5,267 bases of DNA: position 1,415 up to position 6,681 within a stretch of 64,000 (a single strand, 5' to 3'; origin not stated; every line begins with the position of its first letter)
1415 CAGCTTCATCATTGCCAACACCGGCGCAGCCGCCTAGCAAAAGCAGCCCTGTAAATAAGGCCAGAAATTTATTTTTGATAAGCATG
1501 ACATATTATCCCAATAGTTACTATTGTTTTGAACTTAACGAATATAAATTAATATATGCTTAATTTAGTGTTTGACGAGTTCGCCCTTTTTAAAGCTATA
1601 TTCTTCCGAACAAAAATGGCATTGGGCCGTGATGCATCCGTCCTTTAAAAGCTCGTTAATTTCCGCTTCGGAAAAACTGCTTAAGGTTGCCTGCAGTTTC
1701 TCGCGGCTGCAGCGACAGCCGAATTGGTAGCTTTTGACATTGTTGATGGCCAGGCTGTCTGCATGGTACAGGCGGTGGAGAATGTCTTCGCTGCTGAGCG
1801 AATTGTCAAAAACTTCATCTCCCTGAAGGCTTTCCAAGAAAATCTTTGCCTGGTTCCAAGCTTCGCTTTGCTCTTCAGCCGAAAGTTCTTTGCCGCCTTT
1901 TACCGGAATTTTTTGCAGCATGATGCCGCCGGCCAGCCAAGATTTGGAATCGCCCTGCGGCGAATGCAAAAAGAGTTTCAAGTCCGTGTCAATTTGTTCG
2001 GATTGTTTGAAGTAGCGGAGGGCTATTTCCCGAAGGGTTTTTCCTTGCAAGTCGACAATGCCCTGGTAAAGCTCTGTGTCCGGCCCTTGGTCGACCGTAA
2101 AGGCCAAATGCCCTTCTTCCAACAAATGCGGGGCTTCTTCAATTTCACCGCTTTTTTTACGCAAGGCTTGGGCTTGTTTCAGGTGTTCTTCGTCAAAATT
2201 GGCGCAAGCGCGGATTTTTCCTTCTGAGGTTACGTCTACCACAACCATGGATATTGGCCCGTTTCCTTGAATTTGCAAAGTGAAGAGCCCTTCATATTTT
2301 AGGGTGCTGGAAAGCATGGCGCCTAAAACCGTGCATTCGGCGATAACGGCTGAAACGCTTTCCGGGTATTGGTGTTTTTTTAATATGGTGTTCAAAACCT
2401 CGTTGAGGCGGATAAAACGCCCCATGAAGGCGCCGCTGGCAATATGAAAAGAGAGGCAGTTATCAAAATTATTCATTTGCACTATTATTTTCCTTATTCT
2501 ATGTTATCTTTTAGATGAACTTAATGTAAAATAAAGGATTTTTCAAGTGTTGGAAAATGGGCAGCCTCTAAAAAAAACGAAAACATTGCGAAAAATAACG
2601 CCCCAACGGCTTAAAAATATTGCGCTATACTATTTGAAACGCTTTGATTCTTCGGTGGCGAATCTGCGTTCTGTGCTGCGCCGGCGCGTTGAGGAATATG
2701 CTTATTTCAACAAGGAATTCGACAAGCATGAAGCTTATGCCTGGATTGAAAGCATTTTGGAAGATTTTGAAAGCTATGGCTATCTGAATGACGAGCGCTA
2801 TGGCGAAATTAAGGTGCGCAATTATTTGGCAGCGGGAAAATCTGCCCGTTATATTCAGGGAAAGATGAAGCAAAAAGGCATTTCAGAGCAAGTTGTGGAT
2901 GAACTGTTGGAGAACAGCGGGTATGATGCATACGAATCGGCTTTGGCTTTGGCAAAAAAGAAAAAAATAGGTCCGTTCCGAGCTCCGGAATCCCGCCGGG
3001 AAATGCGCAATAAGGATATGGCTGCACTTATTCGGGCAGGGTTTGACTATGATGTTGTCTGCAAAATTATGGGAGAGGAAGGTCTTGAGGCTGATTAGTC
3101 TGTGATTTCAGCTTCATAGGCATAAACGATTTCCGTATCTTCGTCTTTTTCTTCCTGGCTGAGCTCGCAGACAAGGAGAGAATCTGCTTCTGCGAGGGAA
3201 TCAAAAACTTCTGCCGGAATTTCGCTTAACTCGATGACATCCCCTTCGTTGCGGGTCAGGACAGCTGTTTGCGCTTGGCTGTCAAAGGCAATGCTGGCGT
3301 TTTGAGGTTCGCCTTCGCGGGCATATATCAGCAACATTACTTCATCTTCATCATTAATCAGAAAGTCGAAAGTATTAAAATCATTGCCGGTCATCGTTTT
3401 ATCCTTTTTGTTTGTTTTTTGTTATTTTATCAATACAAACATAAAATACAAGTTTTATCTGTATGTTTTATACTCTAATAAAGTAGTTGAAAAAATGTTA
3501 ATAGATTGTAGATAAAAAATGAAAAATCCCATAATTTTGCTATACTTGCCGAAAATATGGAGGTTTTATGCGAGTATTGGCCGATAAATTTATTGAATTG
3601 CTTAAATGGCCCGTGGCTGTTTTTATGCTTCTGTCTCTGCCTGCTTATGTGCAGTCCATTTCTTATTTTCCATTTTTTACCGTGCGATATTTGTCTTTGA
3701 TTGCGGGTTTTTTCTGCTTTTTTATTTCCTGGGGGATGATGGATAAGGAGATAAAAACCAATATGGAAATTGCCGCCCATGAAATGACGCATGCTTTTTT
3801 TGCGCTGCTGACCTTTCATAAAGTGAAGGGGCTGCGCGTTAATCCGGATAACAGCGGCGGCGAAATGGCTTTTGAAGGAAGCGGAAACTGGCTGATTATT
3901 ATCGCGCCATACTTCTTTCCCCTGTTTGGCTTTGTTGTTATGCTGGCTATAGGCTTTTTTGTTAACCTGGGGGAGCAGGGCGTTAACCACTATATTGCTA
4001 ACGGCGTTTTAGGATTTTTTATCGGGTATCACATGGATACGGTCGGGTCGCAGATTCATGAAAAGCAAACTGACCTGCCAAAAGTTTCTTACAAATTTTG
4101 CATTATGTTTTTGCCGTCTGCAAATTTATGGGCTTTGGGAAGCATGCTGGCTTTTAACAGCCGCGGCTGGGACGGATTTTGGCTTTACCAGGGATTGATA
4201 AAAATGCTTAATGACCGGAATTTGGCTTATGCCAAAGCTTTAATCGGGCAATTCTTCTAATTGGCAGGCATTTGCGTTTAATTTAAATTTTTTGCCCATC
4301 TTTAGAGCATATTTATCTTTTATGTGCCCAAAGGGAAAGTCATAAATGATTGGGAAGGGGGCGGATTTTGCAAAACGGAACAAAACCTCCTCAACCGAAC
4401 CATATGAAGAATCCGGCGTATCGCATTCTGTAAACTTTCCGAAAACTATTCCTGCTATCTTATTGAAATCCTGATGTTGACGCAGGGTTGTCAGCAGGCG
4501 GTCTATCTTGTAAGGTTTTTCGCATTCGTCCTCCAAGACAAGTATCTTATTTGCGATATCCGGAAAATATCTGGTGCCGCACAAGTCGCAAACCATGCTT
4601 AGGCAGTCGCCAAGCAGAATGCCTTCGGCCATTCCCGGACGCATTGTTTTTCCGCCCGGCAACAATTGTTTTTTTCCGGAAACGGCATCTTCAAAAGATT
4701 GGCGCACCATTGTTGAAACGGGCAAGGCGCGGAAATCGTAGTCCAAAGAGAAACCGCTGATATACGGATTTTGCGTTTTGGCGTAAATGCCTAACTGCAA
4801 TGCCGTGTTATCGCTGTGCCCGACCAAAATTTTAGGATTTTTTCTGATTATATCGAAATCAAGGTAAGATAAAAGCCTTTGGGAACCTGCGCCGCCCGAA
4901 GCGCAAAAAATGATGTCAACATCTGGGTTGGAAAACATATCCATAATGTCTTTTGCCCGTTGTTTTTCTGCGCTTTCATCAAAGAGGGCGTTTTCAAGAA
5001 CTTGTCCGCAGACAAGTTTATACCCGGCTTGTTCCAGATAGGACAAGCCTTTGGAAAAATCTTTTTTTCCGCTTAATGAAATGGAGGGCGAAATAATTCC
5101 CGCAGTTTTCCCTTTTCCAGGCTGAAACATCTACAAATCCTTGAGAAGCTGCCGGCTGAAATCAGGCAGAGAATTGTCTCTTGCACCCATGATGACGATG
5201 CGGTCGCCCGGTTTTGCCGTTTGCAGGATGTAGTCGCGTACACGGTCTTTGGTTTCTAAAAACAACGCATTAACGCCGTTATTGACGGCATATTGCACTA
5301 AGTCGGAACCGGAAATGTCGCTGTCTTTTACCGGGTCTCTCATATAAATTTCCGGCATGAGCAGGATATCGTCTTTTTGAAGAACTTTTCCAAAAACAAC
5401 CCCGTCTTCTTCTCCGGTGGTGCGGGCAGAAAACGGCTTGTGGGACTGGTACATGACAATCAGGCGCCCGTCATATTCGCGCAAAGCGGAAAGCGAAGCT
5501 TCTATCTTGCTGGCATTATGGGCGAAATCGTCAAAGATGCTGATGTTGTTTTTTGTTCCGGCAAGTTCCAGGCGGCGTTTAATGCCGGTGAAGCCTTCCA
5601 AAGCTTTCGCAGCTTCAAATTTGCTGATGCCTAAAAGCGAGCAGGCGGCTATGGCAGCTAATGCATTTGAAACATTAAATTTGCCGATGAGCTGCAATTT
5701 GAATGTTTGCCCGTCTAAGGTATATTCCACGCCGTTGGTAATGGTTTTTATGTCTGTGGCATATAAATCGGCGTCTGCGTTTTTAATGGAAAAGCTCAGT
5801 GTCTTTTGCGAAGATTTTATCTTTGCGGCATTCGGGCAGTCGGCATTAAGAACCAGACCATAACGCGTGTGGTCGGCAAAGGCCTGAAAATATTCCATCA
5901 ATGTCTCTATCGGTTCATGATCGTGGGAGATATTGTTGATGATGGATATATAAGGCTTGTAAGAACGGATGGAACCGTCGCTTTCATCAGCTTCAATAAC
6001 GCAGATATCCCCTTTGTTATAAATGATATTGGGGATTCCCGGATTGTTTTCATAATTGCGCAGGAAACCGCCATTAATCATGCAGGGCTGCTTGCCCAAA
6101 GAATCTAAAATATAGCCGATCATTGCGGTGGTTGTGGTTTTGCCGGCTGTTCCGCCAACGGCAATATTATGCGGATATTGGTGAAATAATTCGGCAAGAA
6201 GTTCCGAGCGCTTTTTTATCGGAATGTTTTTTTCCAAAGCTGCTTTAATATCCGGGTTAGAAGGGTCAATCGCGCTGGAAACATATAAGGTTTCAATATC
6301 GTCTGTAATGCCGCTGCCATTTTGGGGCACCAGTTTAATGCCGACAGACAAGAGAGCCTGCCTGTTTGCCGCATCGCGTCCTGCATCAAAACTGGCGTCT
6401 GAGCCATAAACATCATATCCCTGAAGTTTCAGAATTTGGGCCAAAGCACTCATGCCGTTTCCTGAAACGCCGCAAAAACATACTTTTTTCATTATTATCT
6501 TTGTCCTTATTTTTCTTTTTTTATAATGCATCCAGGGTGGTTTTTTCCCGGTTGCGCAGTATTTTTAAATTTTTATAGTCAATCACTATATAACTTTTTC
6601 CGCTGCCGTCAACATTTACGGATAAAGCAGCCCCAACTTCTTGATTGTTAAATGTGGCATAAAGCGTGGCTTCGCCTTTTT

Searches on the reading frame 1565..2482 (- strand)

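Call 62: search_protein_families(library=pfam, proteins=[window:1565-2482:-], max_evalue=0.00001)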
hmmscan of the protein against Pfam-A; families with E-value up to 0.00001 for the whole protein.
window:1565-2482:- (305 aa): 1 family
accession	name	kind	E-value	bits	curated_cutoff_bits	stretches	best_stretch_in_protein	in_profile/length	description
PF01430.24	HSP33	-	1e-63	215.8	21.4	1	7-298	1-273/273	Hsp33 protein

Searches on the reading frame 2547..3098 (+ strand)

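Call 62: search_protein_families(library=pfam, proteins=[window:2547-3098:+], max_evalue=0.00001)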
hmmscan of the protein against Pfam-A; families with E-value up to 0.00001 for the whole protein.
window:2547-3098:+ (183 aa): 1 family
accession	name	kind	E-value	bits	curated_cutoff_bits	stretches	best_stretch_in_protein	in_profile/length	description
PF02631.22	RecX_HTH2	-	3.3e-08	34.1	26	1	81-121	1-42/42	RecX, second three-helix domain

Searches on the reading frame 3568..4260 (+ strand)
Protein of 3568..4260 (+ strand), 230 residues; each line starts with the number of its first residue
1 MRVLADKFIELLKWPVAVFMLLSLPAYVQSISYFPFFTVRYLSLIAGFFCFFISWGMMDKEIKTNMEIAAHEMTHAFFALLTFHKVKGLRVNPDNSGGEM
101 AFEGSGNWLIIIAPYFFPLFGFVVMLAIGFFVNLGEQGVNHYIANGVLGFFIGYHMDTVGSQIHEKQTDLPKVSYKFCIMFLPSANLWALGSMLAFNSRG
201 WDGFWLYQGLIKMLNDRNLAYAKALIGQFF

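Call 62: search_protein_families(library=pfam, proteins=[window:3568-4260:+], max_evalue=0.00001)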
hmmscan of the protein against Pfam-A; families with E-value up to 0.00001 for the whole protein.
window:3568-4260:+ (230 aa): 1 family
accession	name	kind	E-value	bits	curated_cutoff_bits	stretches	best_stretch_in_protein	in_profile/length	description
PF13398.12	Peptidase_M50B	-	4e-11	43.4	26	1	60-129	17-89/201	Peptidase M50B-like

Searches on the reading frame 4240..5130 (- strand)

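Call 62: search_protein_families(library=pfam, proteins=[window:4240-5130:-], max_evalue=0.00001)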
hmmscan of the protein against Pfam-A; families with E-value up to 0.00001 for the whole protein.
window:4240-5130:- (296 aa): 2 families
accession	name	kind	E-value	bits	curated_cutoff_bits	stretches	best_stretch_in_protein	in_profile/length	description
PF17676.7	Peptidase_S66C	-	7.9e-33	114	23.7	1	169-284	1-120/120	LD-carboxypeptidase C-terminal domain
PF02016.21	Peptidase_S66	-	1.1e-31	109.9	25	1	11-125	2-120/121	LD-carboxypeptidase N-terminal domain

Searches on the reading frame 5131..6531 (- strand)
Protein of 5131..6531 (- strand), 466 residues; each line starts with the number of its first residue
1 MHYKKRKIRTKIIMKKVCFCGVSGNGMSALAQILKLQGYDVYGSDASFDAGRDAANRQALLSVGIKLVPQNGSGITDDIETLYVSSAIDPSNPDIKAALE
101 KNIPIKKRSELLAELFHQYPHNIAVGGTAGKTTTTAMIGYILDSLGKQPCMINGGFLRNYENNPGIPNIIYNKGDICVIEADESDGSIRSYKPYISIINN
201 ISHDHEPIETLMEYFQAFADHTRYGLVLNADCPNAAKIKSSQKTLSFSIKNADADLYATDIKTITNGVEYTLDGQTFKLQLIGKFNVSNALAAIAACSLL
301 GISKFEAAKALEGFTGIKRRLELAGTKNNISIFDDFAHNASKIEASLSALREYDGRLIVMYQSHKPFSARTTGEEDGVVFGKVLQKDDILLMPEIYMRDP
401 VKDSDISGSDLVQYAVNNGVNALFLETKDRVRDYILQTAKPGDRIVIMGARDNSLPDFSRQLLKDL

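Call 62: search_protein_families(library=pfam, proteins=[window:5131-6531:-], max_evalue=0.00001)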
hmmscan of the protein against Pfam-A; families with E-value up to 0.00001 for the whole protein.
window:5131-6531:- (466 aa): 3 families
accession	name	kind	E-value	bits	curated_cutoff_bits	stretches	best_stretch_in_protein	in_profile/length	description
PF08245.18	Mur_ligase_M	-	9.2e-24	84.9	24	1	125-297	1-200/200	Mur ligase middle domain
PF01225.30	Mur_ligase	-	5e-19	68.9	21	1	18-119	3-94/95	Mur ligase family, catalytic domain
PF02875.26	Mur_ligase_C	-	2.8e-11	44.8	28.4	1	319-451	1-127/127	Mur ligase, glutamate ligase domain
